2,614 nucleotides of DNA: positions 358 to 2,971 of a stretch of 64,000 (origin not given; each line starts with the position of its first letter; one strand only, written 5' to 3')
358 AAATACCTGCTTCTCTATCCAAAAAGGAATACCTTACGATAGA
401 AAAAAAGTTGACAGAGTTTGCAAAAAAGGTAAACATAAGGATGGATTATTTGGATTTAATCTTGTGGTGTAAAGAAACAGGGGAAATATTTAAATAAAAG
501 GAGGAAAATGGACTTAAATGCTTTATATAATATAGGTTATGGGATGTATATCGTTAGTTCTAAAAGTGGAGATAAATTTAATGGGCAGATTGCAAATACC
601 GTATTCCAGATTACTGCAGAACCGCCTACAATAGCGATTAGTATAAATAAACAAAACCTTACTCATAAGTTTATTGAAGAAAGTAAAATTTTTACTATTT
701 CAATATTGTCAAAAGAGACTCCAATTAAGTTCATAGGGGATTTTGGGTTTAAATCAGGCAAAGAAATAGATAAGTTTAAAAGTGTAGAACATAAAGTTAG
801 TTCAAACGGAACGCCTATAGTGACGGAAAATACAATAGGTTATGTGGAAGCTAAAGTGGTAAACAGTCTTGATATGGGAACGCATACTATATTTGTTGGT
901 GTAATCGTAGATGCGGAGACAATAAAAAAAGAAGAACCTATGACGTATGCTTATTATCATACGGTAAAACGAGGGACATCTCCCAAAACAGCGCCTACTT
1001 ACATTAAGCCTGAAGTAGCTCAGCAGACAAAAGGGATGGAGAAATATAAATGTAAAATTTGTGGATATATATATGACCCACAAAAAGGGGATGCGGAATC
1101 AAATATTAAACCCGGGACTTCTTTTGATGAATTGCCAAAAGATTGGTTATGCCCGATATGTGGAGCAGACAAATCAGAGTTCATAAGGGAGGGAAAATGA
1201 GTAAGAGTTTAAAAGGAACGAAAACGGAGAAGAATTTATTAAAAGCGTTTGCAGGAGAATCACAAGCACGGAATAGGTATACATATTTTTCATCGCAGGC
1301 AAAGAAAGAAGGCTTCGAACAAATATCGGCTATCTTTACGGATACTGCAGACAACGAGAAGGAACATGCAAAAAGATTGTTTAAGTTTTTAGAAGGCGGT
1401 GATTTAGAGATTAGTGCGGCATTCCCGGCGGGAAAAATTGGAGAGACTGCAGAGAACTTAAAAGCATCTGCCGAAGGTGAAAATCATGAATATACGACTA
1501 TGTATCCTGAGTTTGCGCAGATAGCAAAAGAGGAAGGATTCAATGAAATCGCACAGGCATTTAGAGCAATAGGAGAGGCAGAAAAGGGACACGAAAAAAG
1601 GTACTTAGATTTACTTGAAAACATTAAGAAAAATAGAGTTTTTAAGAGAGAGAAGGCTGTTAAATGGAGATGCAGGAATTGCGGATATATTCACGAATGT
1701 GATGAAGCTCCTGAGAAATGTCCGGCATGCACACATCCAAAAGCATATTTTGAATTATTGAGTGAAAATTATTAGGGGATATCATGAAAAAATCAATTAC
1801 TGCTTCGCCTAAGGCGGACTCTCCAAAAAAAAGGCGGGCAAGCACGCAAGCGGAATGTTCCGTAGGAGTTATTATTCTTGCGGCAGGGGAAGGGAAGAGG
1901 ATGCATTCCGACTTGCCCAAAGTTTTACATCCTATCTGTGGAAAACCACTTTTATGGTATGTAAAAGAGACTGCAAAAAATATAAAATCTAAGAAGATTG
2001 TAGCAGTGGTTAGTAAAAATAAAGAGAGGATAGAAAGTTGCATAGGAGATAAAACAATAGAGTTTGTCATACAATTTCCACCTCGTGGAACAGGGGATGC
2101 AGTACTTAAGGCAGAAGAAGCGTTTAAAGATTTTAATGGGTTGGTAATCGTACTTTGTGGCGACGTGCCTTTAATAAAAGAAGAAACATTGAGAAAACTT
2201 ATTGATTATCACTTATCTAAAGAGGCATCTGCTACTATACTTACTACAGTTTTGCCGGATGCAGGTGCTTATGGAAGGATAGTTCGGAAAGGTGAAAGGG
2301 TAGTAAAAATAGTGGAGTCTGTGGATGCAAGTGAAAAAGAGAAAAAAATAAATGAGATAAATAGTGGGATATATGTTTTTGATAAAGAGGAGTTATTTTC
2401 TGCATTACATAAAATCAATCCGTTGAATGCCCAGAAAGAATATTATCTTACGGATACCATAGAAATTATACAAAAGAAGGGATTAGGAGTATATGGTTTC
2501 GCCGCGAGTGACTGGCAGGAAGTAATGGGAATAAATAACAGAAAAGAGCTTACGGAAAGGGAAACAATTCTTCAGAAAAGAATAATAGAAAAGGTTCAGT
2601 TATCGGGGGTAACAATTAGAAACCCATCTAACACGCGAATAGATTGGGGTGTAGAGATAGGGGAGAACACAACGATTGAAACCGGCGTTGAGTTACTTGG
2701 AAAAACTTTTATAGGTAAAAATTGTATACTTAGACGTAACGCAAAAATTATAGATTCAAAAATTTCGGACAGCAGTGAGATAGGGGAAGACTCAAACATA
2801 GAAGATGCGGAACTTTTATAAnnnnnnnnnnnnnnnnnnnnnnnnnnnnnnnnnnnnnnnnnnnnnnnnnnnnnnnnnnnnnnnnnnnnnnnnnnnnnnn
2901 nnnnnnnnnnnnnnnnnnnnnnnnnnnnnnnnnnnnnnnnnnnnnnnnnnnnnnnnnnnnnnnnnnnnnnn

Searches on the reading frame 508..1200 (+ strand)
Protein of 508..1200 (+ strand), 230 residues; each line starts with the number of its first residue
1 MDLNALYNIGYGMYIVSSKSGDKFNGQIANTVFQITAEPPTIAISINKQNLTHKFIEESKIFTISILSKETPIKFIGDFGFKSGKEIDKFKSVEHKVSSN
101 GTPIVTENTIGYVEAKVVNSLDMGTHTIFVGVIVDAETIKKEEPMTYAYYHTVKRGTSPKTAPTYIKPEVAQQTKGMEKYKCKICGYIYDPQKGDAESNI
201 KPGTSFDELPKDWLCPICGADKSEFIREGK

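Call 61: search_protein_families(library=pfam, proteins=[window:508-1200:+], max_evalue=0.0001)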
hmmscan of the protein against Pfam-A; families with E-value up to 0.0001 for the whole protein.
window:508-1200:+ (230 aa): 3 families
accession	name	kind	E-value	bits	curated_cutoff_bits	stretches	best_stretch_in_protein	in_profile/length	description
PF01613.24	Flavin_Reduct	-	7.5e-35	120.7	27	1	7-152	2-147/153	Flavin reductase like domain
PF00301.25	Rubredoxin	-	3.2e-24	85.1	23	1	179-225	1-47/47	Rubredoxin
PF21349.2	RUBY_RBDX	-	6.2e-07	29.2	26.5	0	208-225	14-29/30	Rubrerythrin, rubredoxin-like domain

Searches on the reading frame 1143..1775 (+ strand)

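Call 61: search_protein_families(library=pfam, proteins=[window:1143-1775:+], max_evalue=0.0001)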
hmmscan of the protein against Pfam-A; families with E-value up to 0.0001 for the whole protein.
window:1143-1775:+ (210 aa): 4 families
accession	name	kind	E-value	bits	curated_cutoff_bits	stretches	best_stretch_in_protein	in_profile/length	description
PF02915.23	Rubrerythrin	-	1.8e-35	122.7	22.8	1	30-157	1-136/137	Rubrerythrin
PF21349.2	RUBY_RBDX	-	4.2e-15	55.3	26.5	1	175-204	1-30/30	Rubrerythrin, rubredoxin-like domain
PF00210.30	Ferritin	-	7.6e-10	39.3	24.5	1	30-163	2-141/142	Ferritin-like domain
PF23458.2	DUF7130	-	6.1e-08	32.9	35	1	169-205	48-85/89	Domain of unknown function (DUF7130)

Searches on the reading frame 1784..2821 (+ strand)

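Call 71: search_protein_families(library=pfam, proteins=[window:1784-2821:+], max_evalue=0.000001)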
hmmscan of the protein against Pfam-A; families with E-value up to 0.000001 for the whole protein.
window:1784-2821:+ (345 aa): 4 families
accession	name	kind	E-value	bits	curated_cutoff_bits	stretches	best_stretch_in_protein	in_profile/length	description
PF00483.29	NTP_transferase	-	4.3e-21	76.1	21.2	1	30-245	3-227/245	Nucleotidyl transferase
PF12804.13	NTP_transf_3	-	3.4e-17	63.5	27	1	29-154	1-122/160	MobA-like NTP transferase domain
PF01128.25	IspD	-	1.2e-11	45.2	27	1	28-159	2-132/221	2-C-methyl-D-erythritol 4-phosphate cytidylyltransferase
PF02348.25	CTP_transf_3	-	2.4e-09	37.7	22.6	1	31-268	4-211/217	Cytidylyltransferase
